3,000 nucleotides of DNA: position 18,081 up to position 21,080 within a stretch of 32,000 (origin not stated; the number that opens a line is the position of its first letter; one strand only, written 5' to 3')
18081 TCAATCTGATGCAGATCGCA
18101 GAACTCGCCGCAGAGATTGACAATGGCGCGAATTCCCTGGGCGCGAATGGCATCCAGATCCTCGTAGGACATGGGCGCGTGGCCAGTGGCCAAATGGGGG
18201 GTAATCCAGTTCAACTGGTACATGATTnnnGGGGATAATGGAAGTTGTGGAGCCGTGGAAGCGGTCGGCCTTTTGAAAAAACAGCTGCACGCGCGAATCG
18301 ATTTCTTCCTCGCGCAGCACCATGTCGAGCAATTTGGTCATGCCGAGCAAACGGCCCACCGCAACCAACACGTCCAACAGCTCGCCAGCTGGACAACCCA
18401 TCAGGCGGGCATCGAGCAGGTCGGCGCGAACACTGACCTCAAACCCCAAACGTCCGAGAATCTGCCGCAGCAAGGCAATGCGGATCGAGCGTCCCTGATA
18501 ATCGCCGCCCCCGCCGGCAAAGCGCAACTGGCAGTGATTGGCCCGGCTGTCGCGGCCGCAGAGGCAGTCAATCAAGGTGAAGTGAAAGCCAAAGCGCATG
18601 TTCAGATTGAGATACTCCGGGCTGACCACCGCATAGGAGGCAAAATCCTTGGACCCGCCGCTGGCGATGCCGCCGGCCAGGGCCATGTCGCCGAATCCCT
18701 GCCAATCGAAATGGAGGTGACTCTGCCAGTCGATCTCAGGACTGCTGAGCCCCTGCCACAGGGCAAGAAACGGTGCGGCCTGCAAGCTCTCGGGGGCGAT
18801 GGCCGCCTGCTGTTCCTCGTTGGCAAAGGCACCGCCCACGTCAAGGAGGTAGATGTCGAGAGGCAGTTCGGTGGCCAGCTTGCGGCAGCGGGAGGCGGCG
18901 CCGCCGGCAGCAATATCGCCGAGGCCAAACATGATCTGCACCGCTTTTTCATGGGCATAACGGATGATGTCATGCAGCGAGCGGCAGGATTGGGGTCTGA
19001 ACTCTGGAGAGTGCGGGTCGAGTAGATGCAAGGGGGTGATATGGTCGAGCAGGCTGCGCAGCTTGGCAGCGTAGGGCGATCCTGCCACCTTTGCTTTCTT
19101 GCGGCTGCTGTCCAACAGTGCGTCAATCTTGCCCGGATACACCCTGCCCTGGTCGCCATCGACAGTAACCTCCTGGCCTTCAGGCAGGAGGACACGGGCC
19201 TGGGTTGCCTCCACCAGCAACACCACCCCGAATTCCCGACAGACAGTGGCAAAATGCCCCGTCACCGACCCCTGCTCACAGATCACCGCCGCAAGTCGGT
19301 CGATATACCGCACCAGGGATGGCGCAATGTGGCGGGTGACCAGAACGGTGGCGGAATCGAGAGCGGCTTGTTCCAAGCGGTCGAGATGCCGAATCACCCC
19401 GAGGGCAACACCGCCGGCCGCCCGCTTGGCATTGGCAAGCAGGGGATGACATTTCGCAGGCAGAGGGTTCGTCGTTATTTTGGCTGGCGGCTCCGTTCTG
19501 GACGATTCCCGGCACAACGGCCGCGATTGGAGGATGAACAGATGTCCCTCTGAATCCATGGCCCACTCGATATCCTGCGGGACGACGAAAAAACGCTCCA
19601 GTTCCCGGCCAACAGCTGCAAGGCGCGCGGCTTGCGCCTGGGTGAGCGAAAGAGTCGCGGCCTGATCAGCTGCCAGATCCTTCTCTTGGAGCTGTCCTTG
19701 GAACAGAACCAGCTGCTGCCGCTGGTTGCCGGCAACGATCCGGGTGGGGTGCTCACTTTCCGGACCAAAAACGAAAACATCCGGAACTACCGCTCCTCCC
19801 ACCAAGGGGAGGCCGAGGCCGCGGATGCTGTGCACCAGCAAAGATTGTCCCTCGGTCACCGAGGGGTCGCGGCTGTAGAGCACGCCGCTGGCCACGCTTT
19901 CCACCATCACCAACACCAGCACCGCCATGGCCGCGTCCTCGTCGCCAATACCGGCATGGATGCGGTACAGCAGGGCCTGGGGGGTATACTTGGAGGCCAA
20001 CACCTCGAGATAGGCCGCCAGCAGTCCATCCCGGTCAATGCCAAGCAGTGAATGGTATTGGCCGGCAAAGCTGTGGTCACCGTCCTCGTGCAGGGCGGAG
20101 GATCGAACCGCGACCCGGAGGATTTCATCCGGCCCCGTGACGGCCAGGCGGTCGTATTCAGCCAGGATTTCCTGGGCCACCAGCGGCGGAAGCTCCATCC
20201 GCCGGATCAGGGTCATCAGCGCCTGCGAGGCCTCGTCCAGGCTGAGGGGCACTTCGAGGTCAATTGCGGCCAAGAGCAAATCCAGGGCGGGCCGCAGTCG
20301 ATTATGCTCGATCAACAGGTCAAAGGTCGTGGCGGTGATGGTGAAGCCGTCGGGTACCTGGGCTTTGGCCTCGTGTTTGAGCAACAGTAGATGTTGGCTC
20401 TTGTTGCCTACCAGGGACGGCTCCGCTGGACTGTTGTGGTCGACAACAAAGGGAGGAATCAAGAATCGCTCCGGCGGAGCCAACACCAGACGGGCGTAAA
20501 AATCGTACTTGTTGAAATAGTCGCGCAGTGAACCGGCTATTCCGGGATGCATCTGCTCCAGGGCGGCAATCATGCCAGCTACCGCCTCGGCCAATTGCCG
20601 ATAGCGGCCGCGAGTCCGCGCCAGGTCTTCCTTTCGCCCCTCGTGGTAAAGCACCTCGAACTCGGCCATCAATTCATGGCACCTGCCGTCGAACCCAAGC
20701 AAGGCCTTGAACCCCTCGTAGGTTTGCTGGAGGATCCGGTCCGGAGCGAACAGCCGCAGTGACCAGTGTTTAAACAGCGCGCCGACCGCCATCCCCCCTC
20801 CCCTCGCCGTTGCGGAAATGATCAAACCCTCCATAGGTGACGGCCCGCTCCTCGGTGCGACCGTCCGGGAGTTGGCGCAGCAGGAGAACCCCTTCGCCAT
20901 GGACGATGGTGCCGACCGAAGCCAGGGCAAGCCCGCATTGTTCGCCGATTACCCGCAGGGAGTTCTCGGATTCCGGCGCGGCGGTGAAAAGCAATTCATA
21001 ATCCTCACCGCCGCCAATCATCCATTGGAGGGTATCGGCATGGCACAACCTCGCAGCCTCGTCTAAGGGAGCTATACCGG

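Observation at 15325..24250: Eight tightly coupled genes join an EII-less PTS (EI+HPr) to ThiL, an atypical dikinase, a Cys-phosphatase fusion, a sigma54 response regulator and a YkgJ protein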

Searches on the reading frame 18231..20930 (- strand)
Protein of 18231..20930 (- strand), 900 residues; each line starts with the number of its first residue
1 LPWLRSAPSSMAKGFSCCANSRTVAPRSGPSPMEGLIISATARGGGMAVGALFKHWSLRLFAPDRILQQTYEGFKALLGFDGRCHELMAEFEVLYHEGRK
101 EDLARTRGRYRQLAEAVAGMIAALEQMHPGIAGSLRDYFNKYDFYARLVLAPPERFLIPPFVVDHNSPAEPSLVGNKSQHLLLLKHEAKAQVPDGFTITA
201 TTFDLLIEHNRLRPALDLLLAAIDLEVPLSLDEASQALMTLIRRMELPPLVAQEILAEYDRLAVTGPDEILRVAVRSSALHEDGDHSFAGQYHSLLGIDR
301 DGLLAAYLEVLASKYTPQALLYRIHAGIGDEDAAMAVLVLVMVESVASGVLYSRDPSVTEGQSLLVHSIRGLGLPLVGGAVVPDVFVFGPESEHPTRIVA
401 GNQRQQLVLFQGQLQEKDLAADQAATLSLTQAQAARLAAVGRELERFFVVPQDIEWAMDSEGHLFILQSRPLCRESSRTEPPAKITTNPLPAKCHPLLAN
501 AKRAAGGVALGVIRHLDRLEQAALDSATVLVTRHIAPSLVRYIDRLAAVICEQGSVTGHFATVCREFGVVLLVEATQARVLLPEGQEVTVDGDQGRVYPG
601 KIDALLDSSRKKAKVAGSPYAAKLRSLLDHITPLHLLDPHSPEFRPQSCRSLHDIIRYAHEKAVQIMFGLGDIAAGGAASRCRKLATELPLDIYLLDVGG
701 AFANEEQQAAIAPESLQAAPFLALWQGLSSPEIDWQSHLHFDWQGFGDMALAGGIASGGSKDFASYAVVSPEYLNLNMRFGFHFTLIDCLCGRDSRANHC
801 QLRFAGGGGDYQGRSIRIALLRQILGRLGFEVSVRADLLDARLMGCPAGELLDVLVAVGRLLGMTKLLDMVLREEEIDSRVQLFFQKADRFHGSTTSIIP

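Call 4: search_protein_families(library=pfam, proteins=[window:18231-20930:-], max_evalue=0.01)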
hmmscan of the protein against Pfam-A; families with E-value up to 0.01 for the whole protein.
window:18231-20930:- (900 aa): 2 families
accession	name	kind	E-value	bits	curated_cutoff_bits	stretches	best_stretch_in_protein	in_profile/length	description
PF01326.24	PPDK_N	-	5.4e-67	226.8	27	1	173-482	3-319/328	Pyruvate phosphate dikinase, AMP/ATP-binding domain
PF00391.29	PEP-utilizers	-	3.1e-16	59.2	23.1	1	526-595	3-72/72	PEP-utilising enzyme, mobile domain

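Call 16: search_protein_families(library=ncbifam, proteins=[window:18231-20792:-], max_evalue=0.001)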
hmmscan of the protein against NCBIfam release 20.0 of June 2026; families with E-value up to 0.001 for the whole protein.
window:18231-20792:- (854 aa): 24 families
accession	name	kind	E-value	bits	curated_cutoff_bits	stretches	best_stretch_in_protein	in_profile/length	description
NF005057.0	PRK06464.1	equivalog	3.6e-74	250.2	598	1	128-565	21-474/798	phosphoenolpyruvate synthase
TIGR01418.1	PEP_synth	equivalog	4.8e-71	240.2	739.75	1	128-561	16-466/784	pyruvate, water dikinase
NF004877.0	PRK06241.1-2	subfamily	3e-56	191.3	866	2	124-426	15-312/869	phosphoenolpyruvate synthase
NF041857.1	RIF_Ptrans_rph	equivalog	6.3e-54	183.6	999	2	124-426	13-310/864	rifamycin-inactivating phosphotransferase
NF004881.0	PRK06241.2-2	equivalog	1.3e-51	175.9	883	2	126-431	17-315/898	phosphoenolpyruvate synthase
NF004879.0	PRK06241.1-4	equivalog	4.2e-48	164.1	976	2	124-426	15-312/868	phosphoenolpyruvate synthase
NF004878.0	PRK06241.1-3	subfamily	2.6e-46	158.2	945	2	128-426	19-311/891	phosphoenolpyruvate synthase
NF004880.0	PRK06241.2-1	equivalog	1.6e-44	152.1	972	3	125-337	15-218/837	phosphoenolpyruvate synthase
NF052632.1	undecylprod_RedH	equivalog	2.4e-44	151.5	1350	2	117-434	6-301/880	undecylprodigiosin ligase RedH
NF052631.1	prodigiosin_PigC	equivalog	4.2e-43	147.4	1300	2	124-433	12-304/883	prodigiosin ligase PigC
NF000283.1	RPH_KJ151292.1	equivalog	1.3e-36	126.2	1700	2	126-427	18-314/865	rifamycin-inactivating phosphotransferase Rph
NF004883.0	PRK06241.2-4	equivalog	6e-31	107.4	1063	1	125-429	30-330/928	phosphoenolpyruvate synthase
NF004882.0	PRK06241.2-3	equivalog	2.6e-24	85.4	850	2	128-427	12-277/827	phosphoenolpyruvate synthase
NF004531.0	PRK05878.1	equivalog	5.7e-22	78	456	1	448-560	349-463/534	pyruvate, phosphate dikinase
NF006153.0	PRK08296.1-5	subfamily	1.2e-10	40.5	578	1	465-552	519-604/608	hypothetical protein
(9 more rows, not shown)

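Call 17: find_homologous_proteins(query=window:18231-20792:-, max_evalue=1e-10)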
Query window:18231-20792:- (854 aa): 3612 proteins with E <= 1e-10 among 8000 candidates; the best 120 are listed.
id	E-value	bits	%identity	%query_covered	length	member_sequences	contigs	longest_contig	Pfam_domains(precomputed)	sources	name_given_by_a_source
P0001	0.0e+0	1905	100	100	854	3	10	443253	PF00391.30,PF01326.25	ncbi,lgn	-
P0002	0.0e+0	1404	75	100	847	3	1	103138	PF00391.30,PF01326.25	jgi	jgi:pyruvate,water dikinase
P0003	0.0e+0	1305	72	99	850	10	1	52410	PF00391.30,PF01326.25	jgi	jgi:pyruvate,water dikinase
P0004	0.0e+0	1282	70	100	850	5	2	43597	PF00391.30,PF01326.25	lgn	-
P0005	0.0e+0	1278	69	100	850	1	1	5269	PF00391.30,PF01326.25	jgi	jgi:pyruvate, water dikinase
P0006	0.0e+0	1277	69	98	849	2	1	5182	PF00391.30,PF01326.25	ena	-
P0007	0.0e+0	1275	69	100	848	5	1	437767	PF00391.30,PF01326.25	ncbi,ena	-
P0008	0.0e+0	1275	69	100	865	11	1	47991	PF00391.30,PF01326.25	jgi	-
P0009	0.0e+0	1268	69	100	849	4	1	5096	PF00391.30,PF01326.25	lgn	-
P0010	0.0e+0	1248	68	99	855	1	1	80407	PF00391.30,PF01326.25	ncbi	-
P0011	0.0e+0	1245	68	100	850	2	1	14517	PF00391.30,PF01326.25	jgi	jgi:pyruvate,water dikinase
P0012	0.0e+0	1240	68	100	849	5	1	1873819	PF00391.30,PF01326.25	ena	-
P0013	0.0e+0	1233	67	98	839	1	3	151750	PF00391.30,PF01326.25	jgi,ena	-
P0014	0.0e+0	1224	67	99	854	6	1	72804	PF00391.30,PF01326.25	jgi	-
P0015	0.0e+0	1222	67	99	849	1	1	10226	PF00391.30,PF01326.25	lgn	-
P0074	5.4e-273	926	53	98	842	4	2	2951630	PF00391.30,PF01326.25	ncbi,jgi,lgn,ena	ncbi:PEP/pyruvate-binding domain-containing protein [Thermodesulfobacteriota bacterium B35]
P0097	7.9e-251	853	48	100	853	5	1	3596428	PF00391.30,PF01326.25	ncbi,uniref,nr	ncbi:pyruvate phosphate dikinase PEP/pyruvate binding subunit [Desulfolithobacter dissulfuricans]|un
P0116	8.1e-226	770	45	100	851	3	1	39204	PF00391.30,PF01326.25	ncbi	-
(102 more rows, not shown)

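Call 19: find_encoding_contigs(protein=P0097, flank=10000, max_places=2)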
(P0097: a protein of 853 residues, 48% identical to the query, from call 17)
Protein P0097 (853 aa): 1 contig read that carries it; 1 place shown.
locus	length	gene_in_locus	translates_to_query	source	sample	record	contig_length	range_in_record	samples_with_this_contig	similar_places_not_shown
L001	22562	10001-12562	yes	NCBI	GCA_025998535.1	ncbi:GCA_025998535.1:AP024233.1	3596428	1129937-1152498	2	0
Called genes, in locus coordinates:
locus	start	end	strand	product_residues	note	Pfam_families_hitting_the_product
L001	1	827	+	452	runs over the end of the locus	PF00078:RVT_1, PF08388:GIIM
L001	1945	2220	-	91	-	-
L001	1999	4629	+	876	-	PF08448:PAS_4 (faint), PF02743:dCache_1, PF00989:PAS, PF13426:PAS_9, PF00512:HisKA, PF02518:HATPase_c, PF00072:Response_reg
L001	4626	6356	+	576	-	-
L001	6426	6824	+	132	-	-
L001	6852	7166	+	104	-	PF00381:PTS-HPr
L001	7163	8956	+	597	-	PF05524:PEP-utilisers_N, PF00391:PEP-utilizers, PF02896:PEP-utilizers_C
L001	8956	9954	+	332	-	PF00586:AIRS, PF02769:AIRS_C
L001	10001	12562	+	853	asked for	PF01326:PPDK_N, PF00391:PEP-utilizers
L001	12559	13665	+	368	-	PF22784:PTP-SAK, PF00782:DSPc, PF22785:Tc-R-P, PF14566:PTPlike_phytase (weak), PF22741:PTP-NADK (weak)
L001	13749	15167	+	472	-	PF00072:Response_reg, PF00158:Sigma54_activat, PF14532:Sigma54_activ_2, PF07724:AAA_2 (faint), PF07726:AAA_3 (faint), PF07728:AAA_5, PF25601:AAA_lid_14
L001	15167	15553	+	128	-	PF03692:CxxCxxCC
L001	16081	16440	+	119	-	-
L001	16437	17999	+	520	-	PF00989:PAS, PF13188:PAS_8 (faint), PF08448:PAS_4 (weak), PF13426:PAS_9, PF08447:PAS_3, PF00512:HisKA, PF02518:HATPase_c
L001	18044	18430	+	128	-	PF00072:Response_reg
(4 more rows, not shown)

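Call 20: find_encoding_contigs(protein=P0074, flank=10000, max_places=2)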
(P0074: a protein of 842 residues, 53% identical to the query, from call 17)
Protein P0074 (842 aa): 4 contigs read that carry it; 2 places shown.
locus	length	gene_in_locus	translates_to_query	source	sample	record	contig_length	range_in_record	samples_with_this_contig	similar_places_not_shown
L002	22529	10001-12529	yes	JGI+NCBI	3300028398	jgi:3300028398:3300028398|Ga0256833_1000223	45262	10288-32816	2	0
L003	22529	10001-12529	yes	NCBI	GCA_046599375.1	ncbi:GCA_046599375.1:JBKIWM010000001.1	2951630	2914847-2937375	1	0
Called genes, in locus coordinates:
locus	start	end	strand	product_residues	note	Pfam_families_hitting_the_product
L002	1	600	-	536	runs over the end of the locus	PF00990:GGDEF, PF00563:EAL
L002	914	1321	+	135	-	PF01880:Desulfoferrodox (weak)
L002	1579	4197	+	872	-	PF02743:dCache_1, PF00989:PAS, PF13188:PAS_8 (weak), PF13426:PAS_9, PF00512:HisKA, PF02518:HATPase_c, PF00072:Response_reg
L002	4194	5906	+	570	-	-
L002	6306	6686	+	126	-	-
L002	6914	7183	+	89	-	PF00381:PTS-HPr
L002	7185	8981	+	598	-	PF05524:PEP-utilisers_N, PF00391:PEP-utilizers, PF02896:PEP-utilizers_C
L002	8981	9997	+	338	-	PF00586:AIRS, PF02769:AIRS_C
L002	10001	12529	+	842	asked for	PF01326:PPDK_N, PF00391:PEP-utilizers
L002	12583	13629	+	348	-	PF22784:PTP-SAK, PF00782:DSPc, PF22741:PTP-NADK, PF22785:Tc-R-P, PF14566:PTPlike_phytase (faint)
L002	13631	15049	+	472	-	PF00072:Response_reg, PF00158:Sigma54_activat, PF14532:Sigma54_activ_2, PF07724:AAA_2 (weak), PF07728:AAA_5 (weak), PF25601:AAA_lid_14, PF02954:HTH_8 (weak)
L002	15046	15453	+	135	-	PF03692:CxxCxxCC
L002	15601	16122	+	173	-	PF02915:Rubrerythrin, PF21349:RUBY_RBDX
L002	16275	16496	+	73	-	-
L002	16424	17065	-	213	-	PF00753:Lactamase_B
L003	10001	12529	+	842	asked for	PF01326:PPDK_N, PF00391:PEP-utilizers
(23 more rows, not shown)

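Call 23: search_solved_structures(query=window:18231-20792:-, max_evalue=0.01)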
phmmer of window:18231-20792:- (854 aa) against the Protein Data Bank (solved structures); distinct sequences matched with E-value up to 0.01: 9.
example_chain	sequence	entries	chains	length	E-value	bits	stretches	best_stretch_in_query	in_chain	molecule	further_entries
8a8e_A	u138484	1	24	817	2.7e-43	151.1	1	173-572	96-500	Phosphoenolpyruvate synthase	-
9dae_A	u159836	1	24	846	9.5e-43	149.3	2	120-343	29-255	Phosphoenolpyruvate synthase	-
5hv1_A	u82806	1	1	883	4.8e-42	147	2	113-427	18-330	Phosphoenolpyruvate synthase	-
5hv2_A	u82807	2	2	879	7.8e-42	146.3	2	121-427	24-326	Phosphoenolpyruvate synthase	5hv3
5fbs_A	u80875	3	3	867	9e-42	146.1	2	121-427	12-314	Phosphoenolpyruvate synthase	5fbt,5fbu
2ols_A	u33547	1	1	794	2.7e-41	144.5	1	141-560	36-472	Phosphoenolpyruvate synthase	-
5hv6_A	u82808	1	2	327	1.6e-34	122.1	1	121-426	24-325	Phosphoenolpyruvate synthase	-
9goj_A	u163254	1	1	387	1.4e-31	112.4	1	127-442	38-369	Phosphoenolpyruvate synthase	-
2e28_A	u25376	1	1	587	8.2e-09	37.1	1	461-556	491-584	Pyruvate kinase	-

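Call 25: find_encoding_contigs(protein=P0116, flank=10000, max_places=2)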
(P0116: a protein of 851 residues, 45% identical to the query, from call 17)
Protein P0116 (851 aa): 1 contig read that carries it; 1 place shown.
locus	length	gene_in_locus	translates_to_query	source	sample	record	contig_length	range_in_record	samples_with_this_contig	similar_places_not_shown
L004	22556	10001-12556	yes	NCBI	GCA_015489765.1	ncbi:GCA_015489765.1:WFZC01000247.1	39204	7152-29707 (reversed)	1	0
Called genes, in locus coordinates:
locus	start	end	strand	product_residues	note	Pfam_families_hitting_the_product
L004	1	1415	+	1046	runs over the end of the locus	PF00873:ACR_tran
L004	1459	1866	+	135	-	PF01880:Desulfoferrodox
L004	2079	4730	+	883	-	PF02743:dCache_1, PF00989:PAS (faint), PF13188:PAS_8 (faint), PF13426:PAS_9, PF00512:HisKA, PF02518:HATPase_c, PF00072:Response_reg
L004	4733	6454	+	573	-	-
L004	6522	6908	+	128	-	-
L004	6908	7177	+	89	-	PF00381:PTS-HPr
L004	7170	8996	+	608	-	PF05524:PEP-utilisers_N, PF00391:PEP-utilizers, PF02896:PEP-utilizers_C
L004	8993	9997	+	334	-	PF00586:AIRS, PF02769:AIRS_C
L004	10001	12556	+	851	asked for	PF01326:PPDK_N, PF00391:PEP-utilizers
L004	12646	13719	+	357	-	PF22784:PTP-SAK, PF22785:Tc-R-P, PF00782:DSPc, PF22741:PTP-NADK (weak)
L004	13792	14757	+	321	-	PF01841:Transglut_core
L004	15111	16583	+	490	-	PF00072:Response_reg, PF00158:Sigma54_activat, PF14532:Sigma54_activ_2, PF07724:AAA_2 (weak), PF07728:AAA_5 (weak), PF25601:AAA_lid_14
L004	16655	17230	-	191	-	-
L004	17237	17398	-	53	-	-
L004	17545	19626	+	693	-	PF00392:GntR, PF00155:Aminotran_1_2, PF03466:LysR_substrate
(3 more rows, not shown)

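Call 26: find_encoding_contigs(protein=P0001, flank=10000, max_places=3)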
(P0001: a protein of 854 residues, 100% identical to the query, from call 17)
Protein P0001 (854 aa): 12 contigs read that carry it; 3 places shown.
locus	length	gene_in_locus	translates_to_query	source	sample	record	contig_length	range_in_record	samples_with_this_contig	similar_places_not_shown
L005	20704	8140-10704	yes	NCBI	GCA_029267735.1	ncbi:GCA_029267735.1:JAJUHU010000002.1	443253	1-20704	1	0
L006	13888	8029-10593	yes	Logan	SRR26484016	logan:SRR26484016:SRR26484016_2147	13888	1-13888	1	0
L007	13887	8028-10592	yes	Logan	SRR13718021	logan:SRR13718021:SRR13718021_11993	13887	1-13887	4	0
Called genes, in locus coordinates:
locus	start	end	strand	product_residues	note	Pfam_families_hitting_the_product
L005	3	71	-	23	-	?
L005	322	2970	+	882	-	PF00989:PAS (weak), PF13188:PAS_8 (weak), PF08447:PAS_3 (weak), PF13426:PAS_9, PF00512:HisKA, PF02518:HATPase_c, PF00072:Response_reg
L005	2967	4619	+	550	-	-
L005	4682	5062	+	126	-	-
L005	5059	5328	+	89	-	PF00381:PTS-HPr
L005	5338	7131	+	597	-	PF05524:PEP-utilisers_N, PF00391:PEP-utilizers, PF02896:PEP-utilizers_C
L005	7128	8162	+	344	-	PF00586:AIRS, PF02769:AIRS_C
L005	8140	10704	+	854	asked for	PF01326:PPDK_N, PF00391:PEP-utilizers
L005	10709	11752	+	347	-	PF22741:PTP-NADK, PF22784:PTP-SAK, PF00782:DSPc, PF22785:Tc-R-P, PF14566:PTPlike_phytase (weak)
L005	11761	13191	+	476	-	PF00072:Response_reg, PF00158:Sigma54_activat, PF14532:Sigma54_activ_2, PF07728:AAA_5 (weak), PF25601:AAA_lid_14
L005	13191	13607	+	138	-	PF03692:CxxCxxCC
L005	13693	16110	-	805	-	PF02190:LON_substr_bdg, PF13191:AAA_16 (faint), PF08298:AAA_PrkA (weak), PF00004:AAA, PF07728:AAA_5 (weak), PF22667:Lon_lid, PF05362:Lon_C, PF13541:ChlI, +1 more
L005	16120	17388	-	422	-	PF06689:zf-C4_ClpX, PF01078:Mg_chelatase (faint), PF00004:AAA, PF07724:AAA_2, PF07728:AAA_5 (weak), PF13401:AAA_22 (faint), PF10431:ClpB_D2-small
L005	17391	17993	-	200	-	PF00574:CLP_protease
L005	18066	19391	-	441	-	PF05697:Trigger_N, PF00254:FKBP_C (weak), PF05698:Trigger_C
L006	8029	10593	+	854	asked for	PF01326:PPDK_N, PF00391:PEP-utilizers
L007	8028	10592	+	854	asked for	PF01326:PPDK_N, PF00391:PEP-utilizers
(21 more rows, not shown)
